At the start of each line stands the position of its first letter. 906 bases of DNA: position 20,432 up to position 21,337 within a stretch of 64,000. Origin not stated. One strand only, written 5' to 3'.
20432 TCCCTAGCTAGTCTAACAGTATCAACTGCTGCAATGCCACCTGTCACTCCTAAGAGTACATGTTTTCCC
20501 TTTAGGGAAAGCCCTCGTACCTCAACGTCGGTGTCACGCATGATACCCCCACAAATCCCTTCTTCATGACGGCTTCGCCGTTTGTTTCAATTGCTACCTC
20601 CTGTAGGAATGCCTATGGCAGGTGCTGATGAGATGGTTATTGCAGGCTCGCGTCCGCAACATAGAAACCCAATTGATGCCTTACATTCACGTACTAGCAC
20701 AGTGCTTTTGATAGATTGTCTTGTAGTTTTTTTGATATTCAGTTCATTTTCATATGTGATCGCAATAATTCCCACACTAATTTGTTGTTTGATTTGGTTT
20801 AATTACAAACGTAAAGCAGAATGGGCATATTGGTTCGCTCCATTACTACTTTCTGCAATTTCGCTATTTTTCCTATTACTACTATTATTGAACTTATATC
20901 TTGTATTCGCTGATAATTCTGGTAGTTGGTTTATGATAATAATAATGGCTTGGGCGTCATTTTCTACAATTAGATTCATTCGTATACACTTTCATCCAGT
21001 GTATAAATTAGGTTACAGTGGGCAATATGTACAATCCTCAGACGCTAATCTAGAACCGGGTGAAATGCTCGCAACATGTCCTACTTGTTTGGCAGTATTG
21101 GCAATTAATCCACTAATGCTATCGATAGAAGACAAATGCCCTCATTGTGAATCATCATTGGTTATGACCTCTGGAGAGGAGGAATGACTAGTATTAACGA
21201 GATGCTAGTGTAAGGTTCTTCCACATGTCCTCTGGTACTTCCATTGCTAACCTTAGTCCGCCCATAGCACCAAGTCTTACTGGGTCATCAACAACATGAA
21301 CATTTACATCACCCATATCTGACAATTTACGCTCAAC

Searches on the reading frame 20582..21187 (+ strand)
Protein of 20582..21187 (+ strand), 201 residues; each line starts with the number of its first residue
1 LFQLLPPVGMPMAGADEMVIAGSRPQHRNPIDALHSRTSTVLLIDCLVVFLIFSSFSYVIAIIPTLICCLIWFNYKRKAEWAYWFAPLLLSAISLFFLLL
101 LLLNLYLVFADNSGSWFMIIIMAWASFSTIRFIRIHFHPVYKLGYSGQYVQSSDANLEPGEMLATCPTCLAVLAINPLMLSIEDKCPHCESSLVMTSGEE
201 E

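Call 3: search_protein_families(library=pfam, proteins=[window:20582-21187:+], max_evalue=0.1)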
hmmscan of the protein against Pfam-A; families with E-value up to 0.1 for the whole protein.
window:20582-21187:+ (201 aa): 2 families
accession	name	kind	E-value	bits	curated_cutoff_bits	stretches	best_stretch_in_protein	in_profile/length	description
PF19529.4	DUF6057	-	0.013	14.9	29.8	1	54-179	120-251/569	Family of unknown function (DUF6057)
PF01155.25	HypA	-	0.05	14.1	28.9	1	142-200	49-104/112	Hydrogenase/urease nickel incorporation, metallochaperone, hypA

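Call 4: search_protein_families(library=ncbifam, proteins=[window:20582-21187:+], max_evalue=0.1)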
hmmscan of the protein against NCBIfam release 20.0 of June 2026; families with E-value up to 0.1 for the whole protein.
window:20582-21187:+ (201 aa): 1 family
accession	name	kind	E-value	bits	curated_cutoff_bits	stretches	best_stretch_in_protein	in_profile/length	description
NF008232.0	PRK10999.1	equivalog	0.014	14.1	392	1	36-118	21-103/520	maltose ABC transporter permease MalF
